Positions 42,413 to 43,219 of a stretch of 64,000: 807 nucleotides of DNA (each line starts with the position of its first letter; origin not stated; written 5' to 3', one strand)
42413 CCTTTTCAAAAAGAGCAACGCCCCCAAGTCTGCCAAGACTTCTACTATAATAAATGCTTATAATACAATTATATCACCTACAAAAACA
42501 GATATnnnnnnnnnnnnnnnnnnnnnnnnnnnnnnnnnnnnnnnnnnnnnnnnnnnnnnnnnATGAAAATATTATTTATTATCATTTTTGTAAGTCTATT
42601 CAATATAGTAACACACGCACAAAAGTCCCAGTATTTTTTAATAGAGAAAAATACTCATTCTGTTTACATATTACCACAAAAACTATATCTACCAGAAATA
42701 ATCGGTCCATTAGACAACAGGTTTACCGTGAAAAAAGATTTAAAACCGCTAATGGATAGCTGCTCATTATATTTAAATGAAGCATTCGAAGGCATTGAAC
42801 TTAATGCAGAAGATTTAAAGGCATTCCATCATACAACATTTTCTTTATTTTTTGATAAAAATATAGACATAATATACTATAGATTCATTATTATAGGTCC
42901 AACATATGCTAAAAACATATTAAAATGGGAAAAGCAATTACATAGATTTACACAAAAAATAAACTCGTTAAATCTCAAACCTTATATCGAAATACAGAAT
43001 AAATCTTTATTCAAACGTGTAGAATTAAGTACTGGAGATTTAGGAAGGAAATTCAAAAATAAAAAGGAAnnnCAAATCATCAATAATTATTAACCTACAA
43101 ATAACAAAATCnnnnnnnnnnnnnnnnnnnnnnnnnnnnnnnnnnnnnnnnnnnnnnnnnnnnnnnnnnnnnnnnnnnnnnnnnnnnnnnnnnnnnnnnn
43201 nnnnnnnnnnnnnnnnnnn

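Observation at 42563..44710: Tandem array of a novel secreted ~150-aa domain (three genes, four domain copies) directly downstream of a SusC/SusD pair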

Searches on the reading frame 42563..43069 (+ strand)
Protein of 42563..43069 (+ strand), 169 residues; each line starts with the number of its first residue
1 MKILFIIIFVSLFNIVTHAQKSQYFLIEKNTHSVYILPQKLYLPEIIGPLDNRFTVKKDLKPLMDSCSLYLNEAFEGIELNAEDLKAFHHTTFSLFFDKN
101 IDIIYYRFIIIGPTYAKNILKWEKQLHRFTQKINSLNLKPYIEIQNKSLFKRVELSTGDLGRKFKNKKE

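Call 3: search_protein_families(library=pfam, proteins=[window:42563-43069:+], max_evalue=10)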
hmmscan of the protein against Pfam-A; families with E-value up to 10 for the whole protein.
window:42563-43069:+ (169 aa): 1 family
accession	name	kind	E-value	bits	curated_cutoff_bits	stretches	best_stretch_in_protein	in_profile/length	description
PF24622.1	TMP_4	-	0.12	13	27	1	118-154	28-64/77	Tape measure protein domain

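Call 4: search_protein_families(library=ncbifam, proteins=[window:42563-43069:+], max_evalue=10)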
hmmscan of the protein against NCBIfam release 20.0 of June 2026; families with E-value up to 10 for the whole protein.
window:42563-43069:+ (169 aa): 0 families

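Call 7: search_solved_structures(query=A1, max_evalue=10)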
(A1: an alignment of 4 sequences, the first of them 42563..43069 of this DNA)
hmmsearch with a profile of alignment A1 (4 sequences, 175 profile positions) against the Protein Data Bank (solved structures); distinct sequences matched with E-value up to 10: 2.
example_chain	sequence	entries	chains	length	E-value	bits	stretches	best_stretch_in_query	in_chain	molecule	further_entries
6g5o_A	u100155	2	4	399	0.4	13.8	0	109-164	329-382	Cytochrome P450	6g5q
1kzl_A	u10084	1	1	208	0.83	12.7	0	42-91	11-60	Riboflavin Synthase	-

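Call 26: find_related_loci(query=A1, collection=genome_contigs, flank=10000)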
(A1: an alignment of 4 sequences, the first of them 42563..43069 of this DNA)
Query A1 (169 aa) in genome_contigs; peptide patterns used: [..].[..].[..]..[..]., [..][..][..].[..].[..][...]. (x = any residue, [..] = any of these).
127 stretches matched a pattern; 1 encode a relative of the query (tblastn E <= 1e-3); 1 distinct loci.
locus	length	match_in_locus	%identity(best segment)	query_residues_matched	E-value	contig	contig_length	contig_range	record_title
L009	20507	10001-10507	96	1-169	3e-108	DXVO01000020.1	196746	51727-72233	MAG TPA_asm: Parabacteroides sp. isolate HRGM_Genome_3439 HRGM_Genome_3439_20, whole genome shotgun sequence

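Call 40: search_protein_families(library=pfam, proteins=[L009:9001-9969:+], max_evalue=1)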
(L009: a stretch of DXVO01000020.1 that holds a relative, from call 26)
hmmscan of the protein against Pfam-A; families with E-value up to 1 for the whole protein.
L009:9001-9969:+ (323 aa): 1 family
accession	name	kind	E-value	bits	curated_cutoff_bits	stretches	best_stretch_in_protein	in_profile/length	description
PF07172.16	GRP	-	0.0025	18.9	30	1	28-106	30-88/90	Glycine rich protein family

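Call 45: search_solved_structures(query=L009:9001-9969:+, max_evalue=10)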
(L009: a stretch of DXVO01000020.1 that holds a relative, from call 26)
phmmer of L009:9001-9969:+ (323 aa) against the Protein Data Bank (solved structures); distinct sequences matched with E-value up to 10: 12.
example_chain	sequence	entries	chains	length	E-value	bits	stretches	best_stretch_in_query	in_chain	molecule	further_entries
9q2c_D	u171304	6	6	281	0.13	14.7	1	90-161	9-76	Platinum sensitivity protein 3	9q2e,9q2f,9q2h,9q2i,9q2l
5lbs_A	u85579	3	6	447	0.13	14.7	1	50-110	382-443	envelope protein E | Polyprotein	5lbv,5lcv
8bd5_A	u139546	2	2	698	0.3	13.5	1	72-144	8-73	ShCas12k | Cas12k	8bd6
5y6p_a2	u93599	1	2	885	0.76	12.2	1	180-237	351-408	LCM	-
8imx_D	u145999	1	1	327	0.79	12.1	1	71-116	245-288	UL16-binding protein 2,GFP-like fluorescent chromoprotein cFP484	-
5gug_A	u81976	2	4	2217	1.1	11.7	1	88-111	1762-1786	Inositol 1,4,5-trisphosphate receptor type 1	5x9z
7tm3_B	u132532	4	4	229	1.1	11.6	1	74-114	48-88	Nascent chain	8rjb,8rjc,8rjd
7tut_B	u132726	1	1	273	1.7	11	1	74-114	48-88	Nascent chain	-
8g83_A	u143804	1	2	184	1.8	10.9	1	74-121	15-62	NAD(+) hydrolase AbTIR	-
8hm5_A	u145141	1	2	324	2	10.8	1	103-188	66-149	Epoxide hydrolase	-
8k9r_B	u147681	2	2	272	3.4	10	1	71-108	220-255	Green fluorescent protein,Complement decay-accelerating factor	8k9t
7w53_R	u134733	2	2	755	3.9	9.8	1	80-108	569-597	Neuromedin-U receptor 1 | Neuromedin U Receptor 1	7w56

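Call 46: search_protein_families(library=ncbifam, proteins=[L009:9001-9969:+], max_evalue=0.1)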
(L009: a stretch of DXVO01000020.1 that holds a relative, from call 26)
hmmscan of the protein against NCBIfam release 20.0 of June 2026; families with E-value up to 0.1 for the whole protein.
L009:9001-9969:+ (323 aa): 0 families

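Call 48: find_homologous_proteins(query=L009:9001-9969:+, max_evalue=0.001)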
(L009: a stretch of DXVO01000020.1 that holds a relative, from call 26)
Query L009:9001-9969:+ (323 aa): 11 proteins with E <= 0.001 among 2452 candidates.
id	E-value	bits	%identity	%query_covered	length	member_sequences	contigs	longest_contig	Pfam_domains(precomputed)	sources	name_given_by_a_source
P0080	2.0e-222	755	99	100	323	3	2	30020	-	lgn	-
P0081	3.8e-189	646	87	100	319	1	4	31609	-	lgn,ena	-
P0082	1.1e-174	598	80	100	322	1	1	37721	-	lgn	-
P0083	7.1e-111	389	55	99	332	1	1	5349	-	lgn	-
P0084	2.4e-88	315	48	96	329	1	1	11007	-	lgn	-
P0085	2.2e-86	308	46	97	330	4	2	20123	-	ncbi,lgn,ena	-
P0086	2.9e-19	88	33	65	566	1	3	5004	-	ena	-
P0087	2.9e-19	88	33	65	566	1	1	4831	-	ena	-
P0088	3.0e-19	88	33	65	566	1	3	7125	-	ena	-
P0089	3.0e-19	88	33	65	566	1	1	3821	-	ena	-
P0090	3.0e-19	88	33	65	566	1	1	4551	-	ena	-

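Call 49: find_encoding_contigs(protein=P0088, flank=10000, max_places=4)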
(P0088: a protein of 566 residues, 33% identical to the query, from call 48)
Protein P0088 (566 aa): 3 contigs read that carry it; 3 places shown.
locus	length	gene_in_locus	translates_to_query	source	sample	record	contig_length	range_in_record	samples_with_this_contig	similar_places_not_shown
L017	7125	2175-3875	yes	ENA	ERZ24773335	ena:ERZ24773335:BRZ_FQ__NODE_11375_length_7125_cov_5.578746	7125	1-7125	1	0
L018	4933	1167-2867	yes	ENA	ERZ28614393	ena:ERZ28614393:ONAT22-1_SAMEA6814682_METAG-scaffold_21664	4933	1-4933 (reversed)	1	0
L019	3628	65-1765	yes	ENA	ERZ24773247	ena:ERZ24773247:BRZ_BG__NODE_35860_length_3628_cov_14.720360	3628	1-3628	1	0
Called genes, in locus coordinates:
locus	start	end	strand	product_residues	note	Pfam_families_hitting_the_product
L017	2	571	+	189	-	?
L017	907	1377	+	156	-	-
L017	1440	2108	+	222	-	-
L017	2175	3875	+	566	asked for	-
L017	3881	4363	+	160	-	-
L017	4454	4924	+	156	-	-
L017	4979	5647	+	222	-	-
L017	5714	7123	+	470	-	?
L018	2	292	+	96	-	?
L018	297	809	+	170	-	-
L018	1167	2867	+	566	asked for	-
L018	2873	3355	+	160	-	-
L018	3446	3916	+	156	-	-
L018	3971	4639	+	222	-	-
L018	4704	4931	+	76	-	?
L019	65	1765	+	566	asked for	-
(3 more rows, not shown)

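Call 50: find_encoding_contigs(protein=P0085, flank=10000, max_places=4)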
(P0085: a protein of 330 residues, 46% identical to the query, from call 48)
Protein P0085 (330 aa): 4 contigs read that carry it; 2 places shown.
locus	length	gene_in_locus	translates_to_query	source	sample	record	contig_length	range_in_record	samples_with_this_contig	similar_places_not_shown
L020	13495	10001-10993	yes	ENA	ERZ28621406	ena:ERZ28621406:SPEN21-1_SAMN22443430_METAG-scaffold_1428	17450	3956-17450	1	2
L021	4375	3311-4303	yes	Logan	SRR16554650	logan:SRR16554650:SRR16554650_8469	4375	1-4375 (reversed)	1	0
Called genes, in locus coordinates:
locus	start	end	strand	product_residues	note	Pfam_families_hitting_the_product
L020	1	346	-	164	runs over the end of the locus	PF21981:RecX_HTH3 (faint), PF02631:RecX_HTH2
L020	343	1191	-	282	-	PF17827:PrmC_N, PF05971:Methyltransf_10 (weak), PF05175:MTS, PF06325:PrmA, PF08241:Methyltransf_11 (weak), PF08242:Methyltransf_12, PF13649:Methyltransf_25, PF13847:Methyltransf_31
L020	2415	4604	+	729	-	PF12437:GSIII_N, PF00120:Gln-synt_C, PF18318:Gln-synt_C-ter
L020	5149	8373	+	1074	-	PF13620:CarboxypepD_reg, PF13715:CarbopepD_reg_2, PF07715:Plug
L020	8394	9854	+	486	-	PF12771:SusD-like_2, PF12741:SusD-like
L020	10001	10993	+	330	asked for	-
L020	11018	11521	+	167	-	-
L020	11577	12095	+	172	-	-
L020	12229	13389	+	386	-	PF17170:DUF5128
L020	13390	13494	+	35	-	?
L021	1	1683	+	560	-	?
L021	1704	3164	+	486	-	PF12771:SusD-like_2, PF12741:SusD-like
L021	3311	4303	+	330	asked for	-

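Call 51: find_encoding_contigs(protein=P0082, flank=10000, max_places=3)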
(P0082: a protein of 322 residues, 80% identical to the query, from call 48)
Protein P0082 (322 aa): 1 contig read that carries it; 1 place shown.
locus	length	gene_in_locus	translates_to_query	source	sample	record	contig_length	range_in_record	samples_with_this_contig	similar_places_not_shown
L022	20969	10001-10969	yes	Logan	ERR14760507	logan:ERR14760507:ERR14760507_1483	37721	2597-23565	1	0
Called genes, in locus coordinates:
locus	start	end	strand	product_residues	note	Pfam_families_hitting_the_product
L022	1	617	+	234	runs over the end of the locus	PF00483:NTP_transferase, PF12804:NTP_transf_3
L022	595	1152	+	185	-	PF08645:PNK3P, PF13419:HAD_2 (faint), PF13242:Hydrolase_like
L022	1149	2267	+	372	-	PF20706:GT4-conflict (faint), PF13439:Glyco_transf_4 (weak), PF13579:Glyco_trans_4_4 (weak), PF00534:Glycos_transf_1, PF13692:Glyco_trans_1_4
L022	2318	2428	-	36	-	-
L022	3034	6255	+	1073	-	PF13620:CarboxypepD_reg, PF13715:CarbopepD_reg_2, PF07715:Plug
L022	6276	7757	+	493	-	PF12771:SusD-like_2, PF12741:SusD-like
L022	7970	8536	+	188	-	-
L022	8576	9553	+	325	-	-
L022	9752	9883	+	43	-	-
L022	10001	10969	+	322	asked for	-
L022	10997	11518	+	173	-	-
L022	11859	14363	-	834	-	PF09586:YfhO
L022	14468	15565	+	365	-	PF13692:Glyco_trans_1_4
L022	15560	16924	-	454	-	PF07690:MFS_1, PF13347:MFS_2, PF07690:MFS_1 (weak)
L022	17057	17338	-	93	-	-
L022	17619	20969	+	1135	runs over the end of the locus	PF13620:CarboxypepD_reg, PF13715:CarbopepD_reg_2, PF07715:Plug, PF00593:TonB_dep_Rec_b-barrel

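Call 67: search_solved_structures(query=A5, max_evalue=10, show_alignments=2)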
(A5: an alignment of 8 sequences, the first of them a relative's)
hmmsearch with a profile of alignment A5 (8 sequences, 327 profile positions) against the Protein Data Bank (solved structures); distinct sequences matched with E-value up to 10: 3.
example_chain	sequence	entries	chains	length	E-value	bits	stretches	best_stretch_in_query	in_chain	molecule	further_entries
9n9p_E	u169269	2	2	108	0.017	17.6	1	150-212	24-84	RNA polymerase Rpb6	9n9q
4yb1_P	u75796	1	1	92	1.4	11.3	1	134-183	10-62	U1 small nuclear ribonucleoprotein A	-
6las_C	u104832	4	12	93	1.4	11.3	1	134-183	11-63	U1 small nuclear ribonucleoprotein A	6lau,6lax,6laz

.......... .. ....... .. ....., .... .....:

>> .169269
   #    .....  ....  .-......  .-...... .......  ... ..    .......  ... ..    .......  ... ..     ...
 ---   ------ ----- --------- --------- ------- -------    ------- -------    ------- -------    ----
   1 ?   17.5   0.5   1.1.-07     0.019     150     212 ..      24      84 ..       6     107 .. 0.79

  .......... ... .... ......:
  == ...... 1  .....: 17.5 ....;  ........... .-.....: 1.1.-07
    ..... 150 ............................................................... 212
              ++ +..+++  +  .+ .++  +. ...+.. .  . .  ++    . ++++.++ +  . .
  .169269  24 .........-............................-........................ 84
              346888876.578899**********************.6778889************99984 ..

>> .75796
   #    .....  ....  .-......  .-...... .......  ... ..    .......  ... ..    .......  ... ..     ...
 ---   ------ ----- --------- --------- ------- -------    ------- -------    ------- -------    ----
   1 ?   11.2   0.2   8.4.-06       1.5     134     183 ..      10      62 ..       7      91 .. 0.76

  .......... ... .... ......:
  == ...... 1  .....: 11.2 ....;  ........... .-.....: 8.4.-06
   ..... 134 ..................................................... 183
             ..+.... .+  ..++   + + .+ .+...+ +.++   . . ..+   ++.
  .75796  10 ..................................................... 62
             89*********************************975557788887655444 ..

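Call 68: search_protein_families(library=pfam, alignment_id=A5, max_evalue=5)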
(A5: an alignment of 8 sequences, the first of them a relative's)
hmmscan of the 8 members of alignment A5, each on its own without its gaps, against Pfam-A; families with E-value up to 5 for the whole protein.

A. member 1, L009:9001-9969:+ (323 aa): 1 family
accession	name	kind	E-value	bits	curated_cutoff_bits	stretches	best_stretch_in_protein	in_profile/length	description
PF07172.16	GRP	-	0.0025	18.9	30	1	28-106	30-88/90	Glycine rich protein family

B. families by the number of members that match (of 8 scanned): 3 families
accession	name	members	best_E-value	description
PF07172.16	GRP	2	0.0025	Glycine rich protein family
PF13644.11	DKNYY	1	0.41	DKNYY family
PF09334.17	tRNA-synt_1g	1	0.75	tRNA synthetases class I (M)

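Call 71: find_related_loci(query=A5, collection=metagenome_contigs, flank=8000)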
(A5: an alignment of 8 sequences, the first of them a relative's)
Query A5 (323 aa) in metagenome_contigs; peptide patterns used: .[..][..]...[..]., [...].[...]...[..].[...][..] (x = any residue, [..] = any of these).
578 stretches matched a pattern; 7 encode a relative of the query (tblastn E <= 1e-3); 7 distinct loci.
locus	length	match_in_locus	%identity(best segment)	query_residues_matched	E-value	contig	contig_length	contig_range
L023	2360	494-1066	32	121-316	9e-22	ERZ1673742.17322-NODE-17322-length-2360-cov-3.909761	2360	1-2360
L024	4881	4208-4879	32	83-311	4e-16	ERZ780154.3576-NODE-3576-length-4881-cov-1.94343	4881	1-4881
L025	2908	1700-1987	36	221-320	2e-15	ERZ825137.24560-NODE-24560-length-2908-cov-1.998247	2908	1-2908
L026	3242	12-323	35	198-317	1e-14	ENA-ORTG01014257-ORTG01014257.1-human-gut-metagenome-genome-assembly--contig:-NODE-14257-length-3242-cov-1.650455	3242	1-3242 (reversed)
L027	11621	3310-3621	35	198-317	1e-14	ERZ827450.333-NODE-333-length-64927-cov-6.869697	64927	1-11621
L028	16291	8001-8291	35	204-314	1e-13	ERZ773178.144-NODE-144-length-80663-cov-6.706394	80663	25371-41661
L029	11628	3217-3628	44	99-241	8e-11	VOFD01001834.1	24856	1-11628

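Call 89: search_protein_families(library=padloc, proteins=[window:42563-43069:+, L009:9001-9969:+, P0088], max_evalue=1)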
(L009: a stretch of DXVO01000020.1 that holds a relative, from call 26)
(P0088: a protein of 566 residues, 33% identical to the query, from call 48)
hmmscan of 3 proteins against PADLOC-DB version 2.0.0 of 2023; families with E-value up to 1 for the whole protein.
window:42563-43069:+ (169 aa): 0 families

L009:9001-9969:+ (323 aa): 0 families

P0088 (566 aa): 0 families

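Call 102: search_protein_families(library=pfam, proteins=[L017:4430-4921:+, L017:1440-2105:+, L017:898-1374:+, L017:3881-4360:+, L023:1077-1550:+, L027:3627-4115:+, L027:4115-5161:+, L025:2095-2622:+, L017:50-568:+], max_evalue=1)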
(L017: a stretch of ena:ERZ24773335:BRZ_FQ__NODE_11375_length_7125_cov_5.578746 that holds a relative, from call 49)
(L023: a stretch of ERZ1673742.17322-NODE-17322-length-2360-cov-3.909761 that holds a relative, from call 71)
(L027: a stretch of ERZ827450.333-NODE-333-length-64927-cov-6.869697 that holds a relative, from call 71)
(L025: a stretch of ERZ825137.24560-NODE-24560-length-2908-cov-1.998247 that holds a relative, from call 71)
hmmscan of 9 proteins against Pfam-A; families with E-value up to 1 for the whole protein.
L017:4430-4921:+ (164 aa): 2 families
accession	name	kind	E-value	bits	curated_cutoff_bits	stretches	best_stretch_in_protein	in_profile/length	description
PF21968.2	TcdA1_RBD_3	-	0.016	15.8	27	1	102-156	8-60/106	TcdA1, receptor binding domain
PF08139.17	LPAM_1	-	0.51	11.3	20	1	1-12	1-12/18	Prokaryotic membrane lipoprotein lipid attachment site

L017:1440-2105:+ (222 aa): 0 families

L017:898-1374:+ (159 aa): 0 families

L017:3881-4360:+ (160 aa): 0 families

L023:1077-1550:+ (158 aa): 0 families

L027:3627-4115:+ (163 aa): 1 family
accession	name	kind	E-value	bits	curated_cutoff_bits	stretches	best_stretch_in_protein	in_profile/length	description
PF07934.18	OGG_N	-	0.056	14.1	23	1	89-144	56-88/115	8-oxoguanine DNA glycosylase, N-terminal domain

L027:4115-5161:+ (349 aa): 3 families
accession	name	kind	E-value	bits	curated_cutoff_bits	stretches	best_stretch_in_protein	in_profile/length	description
PF15902.12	Sortilin-Vps10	-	0.00017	21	33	1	74-257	4-185/446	Sortilin, neurotensin receptor 3,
PF02012.26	BNR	-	0.0012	18.9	27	1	295-306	1-12/12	BNR/Asp-box repeat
PF03478.24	Beta-prop_KIB1-4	-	0.039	13.9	27.4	0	72-110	95-131/242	KIB1-4 beta-propeller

L025:2095-2622:+ (176 aa): 0 families

L017:50-568:+ (173 aa): 1 family
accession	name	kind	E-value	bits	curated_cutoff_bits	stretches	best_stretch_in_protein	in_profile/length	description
PF06782.17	UPF0236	-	0.04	13.2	24.3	1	90-161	279-349/400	Uncharacterised protein family (UPF0236)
